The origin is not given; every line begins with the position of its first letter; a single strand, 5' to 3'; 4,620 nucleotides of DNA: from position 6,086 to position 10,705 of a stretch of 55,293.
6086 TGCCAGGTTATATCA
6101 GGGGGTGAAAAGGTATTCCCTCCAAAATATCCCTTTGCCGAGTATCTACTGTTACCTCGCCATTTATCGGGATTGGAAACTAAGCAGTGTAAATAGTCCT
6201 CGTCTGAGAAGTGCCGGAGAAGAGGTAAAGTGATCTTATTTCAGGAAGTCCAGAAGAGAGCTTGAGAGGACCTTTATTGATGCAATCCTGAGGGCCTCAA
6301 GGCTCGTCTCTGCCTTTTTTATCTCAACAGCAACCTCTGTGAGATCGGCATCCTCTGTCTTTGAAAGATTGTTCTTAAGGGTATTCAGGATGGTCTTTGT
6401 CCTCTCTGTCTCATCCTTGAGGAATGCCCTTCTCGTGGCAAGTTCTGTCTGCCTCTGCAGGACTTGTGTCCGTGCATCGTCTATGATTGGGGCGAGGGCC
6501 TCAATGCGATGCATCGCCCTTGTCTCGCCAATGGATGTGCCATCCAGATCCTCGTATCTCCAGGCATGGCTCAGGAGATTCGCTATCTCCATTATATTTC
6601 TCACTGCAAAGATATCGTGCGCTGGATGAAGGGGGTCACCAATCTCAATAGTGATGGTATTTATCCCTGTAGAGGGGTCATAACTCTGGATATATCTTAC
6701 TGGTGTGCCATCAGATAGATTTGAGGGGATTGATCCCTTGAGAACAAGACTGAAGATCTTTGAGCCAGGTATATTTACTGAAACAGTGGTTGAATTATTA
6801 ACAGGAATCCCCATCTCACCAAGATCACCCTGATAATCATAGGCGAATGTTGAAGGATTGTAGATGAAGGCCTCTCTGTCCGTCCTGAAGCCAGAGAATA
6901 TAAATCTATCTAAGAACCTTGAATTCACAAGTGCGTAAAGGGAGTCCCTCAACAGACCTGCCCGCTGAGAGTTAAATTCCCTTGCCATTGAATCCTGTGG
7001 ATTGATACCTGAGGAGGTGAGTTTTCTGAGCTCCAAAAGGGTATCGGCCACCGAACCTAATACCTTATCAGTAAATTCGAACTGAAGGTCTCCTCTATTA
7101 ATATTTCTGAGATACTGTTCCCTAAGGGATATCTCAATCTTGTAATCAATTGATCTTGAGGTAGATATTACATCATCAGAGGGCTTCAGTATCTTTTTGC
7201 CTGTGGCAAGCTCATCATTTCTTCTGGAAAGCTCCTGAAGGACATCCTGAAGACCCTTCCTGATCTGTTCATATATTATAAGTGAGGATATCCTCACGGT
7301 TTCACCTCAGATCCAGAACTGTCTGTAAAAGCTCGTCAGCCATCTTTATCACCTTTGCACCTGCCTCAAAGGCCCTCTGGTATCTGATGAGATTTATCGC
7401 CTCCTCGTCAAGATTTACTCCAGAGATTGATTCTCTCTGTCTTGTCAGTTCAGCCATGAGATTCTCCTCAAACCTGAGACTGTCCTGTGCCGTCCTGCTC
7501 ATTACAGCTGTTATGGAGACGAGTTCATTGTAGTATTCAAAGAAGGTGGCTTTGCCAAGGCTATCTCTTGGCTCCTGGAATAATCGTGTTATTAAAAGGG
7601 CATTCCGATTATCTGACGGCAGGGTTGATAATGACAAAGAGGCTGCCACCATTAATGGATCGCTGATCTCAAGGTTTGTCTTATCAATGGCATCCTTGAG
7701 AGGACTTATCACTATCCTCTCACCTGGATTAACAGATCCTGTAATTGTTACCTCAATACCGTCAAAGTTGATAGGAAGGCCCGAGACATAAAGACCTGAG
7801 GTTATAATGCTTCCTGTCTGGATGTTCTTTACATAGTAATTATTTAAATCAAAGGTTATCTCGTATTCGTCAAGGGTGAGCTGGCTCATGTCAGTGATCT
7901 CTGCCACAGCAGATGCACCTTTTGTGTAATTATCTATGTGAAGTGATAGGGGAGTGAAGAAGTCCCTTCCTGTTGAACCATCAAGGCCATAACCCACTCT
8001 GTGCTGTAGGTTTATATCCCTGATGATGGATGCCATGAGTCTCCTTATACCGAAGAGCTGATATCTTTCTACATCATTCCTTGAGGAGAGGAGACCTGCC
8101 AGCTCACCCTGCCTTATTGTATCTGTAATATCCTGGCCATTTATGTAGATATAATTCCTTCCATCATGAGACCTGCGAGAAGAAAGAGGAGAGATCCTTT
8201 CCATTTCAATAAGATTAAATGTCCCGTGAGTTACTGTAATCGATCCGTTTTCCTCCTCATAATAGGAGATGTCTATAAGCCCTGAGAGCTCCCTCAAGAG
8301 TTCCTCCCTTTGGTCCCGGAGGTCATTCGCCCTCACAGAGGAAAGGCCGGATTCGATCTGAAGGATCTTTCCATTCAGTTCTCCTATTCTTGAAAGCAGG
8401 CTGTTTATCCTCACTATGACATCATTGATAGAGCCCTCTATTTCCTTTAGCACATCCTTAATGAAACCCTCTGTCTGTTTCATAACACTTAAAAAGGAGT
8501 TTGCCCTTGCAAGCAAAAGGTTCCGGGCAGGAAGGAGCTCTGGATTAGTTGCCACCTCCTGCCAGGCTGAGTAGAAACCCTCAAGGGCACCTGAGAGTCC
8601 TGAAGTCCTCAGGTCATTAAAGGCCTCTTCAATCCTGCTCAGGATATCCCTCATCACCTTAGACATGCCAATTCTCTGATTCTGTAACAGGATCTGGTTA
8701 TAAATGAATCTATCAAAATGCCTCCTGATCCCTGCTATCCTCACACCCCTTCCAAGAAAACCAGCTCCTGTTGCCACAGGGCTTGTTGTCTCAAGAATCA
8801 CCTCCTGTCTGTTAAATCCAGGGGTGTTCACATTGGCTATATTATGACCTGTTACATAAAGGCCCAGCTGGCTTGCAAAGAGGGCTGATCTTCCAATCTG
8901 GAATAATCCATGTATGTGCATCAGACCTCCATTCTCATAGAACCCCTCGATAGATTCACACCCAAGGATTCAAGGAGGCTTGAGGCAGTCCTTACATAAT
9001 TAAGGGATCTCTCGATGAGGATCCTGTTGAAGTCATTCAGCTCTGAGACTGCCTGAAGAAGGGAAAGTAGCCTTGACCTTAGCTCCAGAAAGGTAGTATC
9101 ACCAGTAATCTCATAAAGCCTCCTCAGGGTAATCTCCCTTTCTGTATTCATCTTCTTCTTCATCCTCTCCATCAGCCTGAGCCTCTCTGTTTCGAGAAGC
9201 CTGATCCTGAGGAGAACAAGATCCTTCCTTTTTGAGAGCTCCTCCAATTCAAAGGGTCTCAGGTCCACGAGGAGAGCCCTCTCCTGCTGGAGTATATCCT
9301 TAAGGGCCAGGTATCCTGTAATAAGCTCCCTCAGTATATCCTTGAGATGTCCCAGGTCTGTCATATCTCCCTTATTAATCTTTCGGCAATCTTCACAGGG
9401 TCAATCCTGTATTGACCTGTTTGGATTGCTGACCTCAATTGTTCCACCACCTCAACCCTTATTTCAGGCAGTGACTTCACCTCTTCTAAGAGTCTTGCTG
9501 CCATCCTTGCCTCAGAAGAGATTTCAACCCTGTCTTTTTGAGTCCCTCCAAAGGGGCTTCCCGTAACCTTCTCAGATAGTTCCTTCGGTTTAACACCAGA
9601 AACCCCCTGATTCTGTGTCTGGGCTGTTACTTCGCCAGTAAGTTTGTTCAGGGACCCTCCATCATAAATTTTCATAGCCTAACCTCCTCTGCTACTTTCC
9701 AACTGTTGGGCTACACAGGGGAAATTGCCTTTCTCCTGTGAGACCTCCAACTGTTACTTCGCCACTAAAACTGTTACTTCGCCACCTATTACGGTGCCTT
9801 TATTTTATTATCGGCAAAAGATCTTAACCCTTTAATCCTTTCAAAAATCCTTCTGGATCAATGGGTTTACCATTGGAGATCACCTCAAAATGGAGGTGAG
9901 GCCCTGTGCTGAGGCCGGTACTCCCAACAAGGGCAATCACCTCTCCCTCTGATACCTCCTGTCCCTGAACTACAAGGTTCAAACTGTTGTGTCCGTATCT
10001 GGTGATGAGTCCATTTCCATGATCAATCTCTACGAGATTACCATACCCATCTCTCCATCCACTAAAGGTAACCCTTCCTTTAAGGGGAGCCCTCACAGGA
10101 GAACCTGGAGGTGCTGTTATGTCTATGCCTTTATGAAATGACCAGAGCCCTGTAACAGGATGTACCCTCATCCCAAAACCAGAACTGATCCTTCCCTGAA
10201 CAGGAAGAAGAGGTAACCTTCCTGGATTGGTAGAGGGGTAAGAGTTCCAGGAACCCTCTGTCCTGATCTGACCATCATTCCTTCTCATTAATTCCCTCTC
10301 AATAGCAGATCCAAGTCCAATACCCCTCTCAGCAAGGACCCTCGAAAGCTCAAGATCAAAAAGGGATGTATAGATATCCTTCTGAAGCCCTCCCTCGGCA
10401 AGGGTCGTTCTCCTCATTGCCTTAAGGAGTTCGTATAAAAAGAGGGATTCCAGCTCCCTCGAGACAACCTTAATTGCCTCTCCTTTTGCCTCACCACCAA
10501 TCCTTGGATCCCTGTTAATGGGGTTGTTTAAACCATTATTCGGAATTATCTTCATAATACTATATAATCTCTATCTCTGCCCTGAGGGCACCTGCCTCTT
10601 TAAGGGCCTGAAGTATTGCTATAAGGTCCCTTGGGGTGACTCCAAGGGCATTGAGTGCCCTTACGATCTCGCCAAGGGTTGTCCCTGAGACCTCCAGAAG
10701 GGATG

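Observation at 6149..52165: Dispersed 15-21-bp repeat family (core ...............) saturating the flagellar supercluster at about one copy per kb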

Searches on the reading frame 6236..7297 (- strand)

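Call 10: search_protein_families(library=pfam, proteins=[window:6236-7297:-], max_evalue=0.01)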
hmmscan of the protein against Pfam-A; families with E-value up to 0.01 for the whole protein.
window:6236-7297:- (353 aa): 1 family
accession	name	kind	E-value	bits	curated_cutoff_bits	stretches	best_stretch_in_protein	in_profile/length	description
PF00669.25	Flagellin_N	-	1.1e-06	29.2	26.6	1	3-95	1-93/139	Bacterial flagellin N-terminal helical region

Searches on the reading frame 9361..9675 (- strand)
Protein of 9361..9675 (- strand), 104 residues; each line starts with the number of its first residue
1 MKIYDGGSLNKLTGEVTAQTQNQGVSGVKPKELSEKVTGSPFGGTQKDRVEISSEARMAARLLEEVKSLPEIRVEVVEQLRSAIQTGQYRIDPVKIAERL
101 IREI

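Call 10: search_protein_families(library=pfam, proteins=[window:9361-9675:-], max_evalue=0.01)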
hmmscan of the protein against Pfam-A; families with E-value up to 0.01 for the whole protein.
window:9361-9675:- (104 aa): 1 family
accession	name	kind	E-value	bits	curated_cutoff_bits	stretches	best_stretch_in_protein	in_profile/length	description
PF04316.19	FlgM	-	7.6e-17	61.7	25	1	48-101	1-54/55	Anti-sigma-28 factor, FlgM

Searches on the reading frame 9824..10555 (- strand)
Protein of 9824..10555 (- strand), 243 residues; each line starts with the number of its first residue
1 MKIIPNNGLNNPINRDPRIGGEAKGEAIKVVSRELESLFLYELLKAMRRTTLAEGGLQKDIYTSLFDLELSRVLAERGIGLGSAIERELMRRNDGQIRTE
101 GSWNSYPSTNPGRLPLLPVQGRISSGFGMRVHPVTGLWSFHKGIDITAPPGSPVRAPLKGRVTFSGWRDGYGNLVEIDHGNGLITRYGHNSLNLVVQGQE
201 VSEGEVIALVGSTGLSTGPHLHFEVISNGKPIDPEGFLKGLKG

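Call 11: search_protein_families(library=pfam, proteins=[window:9824-10555:-], max_evalue=0.01)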
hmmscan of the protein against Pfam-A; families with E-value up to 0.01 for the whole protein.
window:9824-10555:- (243 aa): 2 families
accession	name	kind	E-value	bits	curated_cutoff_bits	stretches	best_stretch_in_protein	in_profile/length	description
PF01551.29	Peptidase_M23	-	2.1e-36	124.5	28.7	1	140-234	2-96/96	Peptidase family M23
PF10135.14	Rod-binding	-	2.8e-06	28.2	25.1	1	45-87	1-50/51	Rod binding protein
